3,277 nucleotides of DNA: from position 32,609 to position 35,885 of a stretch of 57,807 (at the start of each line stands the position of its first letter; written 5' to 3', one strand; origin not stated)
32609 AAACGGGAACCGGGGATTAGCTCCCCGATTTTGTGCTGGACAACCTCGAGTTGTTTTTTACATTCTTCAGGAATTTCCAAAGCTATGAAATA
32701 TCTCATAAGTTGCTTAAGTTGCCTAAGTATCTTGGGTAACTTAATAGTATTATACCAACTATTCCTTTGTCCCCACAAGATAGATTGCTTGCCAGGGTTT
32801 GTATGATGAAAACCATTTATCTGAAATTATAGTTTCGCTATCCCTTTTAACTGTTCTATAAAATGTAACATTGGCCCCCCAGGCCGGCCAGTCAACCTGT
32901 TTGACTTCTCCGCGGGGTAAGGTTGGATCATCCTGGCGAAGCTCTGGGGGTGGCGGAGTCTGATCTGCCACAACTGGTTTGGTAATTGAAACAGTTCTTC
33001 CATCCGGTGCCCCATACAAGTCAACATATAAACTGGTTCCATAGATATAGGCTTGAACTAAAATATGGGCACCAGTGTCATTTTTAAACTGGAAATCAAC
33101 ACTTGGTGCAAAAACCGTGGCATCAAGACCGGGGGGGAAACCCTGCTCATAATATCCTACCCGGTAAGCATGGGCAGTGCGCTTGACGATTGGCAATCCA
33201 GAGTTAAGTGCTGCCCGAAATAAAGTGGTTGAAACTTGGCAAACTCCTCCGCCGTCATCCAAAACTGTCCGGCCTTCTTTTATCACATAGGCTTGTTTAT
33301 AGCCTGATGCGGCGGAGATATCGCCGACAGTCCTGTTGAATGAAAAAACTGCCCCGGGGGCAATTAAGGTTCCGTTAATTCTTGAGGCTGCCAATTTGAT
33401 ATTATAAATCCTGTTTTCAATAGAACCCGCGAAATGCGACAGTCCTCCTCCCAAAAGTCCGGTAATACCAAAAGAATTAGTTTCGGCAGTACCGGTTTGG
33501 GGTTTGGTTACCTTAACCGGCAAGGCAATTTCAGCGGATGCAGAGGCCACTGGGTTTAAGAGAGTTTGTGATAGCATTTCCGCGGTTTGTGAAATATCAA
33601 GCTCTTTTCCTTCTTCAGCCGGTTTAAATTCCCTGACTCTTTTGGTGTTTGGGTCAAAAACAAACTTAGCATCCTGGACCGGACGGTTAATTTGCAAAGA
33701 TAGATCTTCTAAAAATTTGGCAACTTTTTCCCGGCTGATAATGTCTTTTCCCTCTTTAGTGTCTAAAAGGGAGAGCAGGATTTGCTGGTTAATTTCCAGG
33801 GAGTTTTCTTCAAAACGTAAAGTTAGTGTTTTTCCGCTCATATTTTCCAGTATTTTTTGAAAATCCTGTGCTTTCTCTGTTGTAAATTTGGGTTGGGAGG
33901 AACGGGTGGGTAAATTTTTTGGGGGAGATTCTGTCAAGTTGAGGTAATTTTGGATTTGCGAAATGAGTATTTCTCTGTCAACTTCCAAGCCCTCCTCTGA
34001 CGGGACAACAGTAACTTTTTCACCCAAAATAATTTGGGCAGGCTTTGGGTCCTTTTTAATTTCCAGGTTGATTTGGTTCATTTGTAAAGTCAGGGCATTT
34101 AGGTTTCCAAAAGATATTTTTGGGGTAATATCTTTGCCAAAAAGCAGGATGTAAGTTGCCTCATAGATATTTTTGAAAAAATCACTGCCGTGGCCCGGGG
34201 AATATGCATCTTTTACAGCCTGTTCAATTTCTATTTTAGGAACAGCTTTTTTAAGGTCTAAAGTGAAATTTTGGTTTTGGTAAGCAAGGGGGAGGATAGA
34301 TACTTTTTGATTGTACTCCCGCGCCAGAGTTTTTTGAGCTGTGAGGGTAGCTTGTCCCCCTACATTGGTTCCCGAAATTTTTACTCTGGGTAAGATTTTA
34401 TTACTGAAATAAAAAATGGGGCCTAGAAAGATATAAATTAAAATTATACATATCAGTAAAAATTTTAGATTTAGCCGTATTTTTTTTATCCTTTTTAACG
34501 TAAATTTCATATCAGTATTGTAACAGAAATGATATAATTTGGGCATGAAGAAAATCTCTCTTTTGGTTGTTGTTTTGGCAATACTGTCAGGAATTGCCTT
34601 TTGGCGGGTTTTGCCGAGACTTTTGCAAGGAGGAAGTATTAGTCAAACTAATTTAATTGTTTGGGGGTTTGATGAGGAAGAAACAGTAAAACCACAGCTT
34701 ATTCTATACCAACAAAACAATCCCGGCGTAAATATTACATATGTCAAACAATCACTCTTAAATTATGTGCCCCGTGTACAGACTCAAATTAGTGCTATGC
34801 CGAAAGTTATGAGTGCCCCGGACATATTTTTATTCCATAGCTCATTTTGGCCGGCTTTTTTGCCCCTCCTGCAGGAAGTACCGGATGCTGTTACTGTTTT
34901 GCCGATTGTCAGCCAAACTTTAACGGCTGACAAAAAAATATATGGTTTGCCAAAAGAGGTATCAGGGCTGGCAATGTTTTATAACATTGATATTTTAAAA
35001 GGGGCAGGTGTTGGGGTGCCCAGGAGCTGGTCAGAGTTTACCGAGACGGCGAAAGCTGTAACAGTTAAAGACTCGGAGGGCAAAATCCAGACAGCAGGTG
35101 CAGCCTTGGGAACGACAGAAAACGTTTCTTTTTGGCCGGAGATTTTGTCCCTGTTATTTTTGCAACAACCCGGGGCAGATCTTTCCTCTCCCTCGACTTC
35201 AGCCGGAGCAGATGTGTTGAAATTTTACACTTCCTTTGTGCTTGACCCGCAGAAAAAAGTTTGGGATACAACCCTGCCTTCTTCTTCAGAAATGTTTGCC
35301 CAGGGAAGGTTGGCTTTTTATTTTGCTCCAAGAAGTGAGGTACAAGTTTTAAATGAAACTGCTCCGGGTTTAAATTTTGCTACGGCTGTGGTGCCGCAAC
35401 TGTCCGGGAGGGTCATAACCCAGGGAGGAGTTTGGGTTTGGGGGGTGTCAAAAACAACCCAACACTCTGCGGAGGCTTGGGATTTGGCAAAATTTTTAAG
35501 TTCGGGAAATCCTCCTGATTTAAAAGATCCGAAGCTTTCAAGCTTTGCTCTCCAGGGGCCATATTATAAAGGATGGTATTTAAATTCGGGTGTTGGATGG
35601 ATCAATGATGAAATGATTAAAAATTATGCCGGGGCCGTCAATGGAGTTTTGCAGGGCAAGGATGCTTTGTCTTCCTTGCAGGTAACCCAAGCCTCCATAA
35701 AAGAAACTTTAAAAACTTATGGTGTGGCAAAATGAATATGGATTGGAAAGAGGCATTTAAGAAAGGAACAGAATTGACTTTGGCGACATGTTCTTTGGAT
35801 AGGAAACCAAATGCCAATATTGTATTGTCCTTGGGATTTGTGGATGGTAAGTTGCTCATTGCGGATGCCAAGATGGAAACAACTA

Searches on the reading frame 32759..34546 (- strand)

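Call 70: search_protein_families(library=pfam, proteins=[window:32759-34546:-], max_evalue=0.001)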
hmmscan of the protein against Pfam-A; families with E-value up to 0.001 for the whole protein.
window:32759-34546:- (595 aa): 3 families
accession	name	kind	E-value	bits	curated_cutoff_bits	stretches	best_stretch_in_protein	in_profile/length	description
PF04294.18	VanW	-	1.9e-45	153.9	27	1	378-511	1-130/130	VanW like protein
PF12229.13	PG_binding_4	-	1.9e-18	67.2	22.1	2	103-202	10-108/117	Putative peptidoglycan binding domain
PF07501.17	G5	-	0.00017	22.2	23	1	523-594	2-75/75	G5 domain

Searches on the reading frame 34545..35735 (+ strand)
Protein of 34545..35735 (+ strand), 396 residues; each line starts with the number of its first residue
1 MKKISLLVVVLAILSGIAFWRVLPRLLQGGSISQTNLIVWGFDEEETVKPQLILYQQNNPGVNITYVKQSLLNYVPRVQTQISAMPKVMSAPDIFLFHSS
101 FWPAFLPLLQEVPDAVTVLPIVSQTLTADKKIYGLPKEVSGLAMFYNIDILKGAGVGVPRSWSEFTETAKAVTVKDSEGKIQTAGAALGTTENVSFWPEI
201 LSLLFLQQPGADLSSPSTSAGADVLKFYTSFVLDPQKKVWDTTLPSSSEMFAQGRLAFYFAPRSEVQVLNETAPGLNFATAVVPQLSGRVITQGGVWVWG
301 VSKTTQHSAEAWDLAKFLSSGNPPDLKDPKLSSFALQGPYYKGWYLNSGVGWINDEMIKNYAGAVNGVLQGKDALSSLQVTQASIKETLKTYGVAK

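Call 70: search_protein_families(library=pfam, proteins=[window:34545-35735:+], max_evalue=0.001)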
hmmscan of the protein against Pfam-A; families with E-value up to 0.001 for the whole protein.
window:34545-35735:+ (396 aa): 2 families
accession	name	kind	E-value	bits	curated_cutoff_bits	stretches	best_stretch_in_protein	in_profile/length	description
PF13416.11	SBP_bac_8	-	2e-22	80.7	27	1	55-320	6-245/279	Bacterial extracellular solute-binding protein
PF01547.30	SBP_bac_1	-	1.2e-20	75.1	26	1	55-320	17-302/307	Bacterial extracellular solute-binding protein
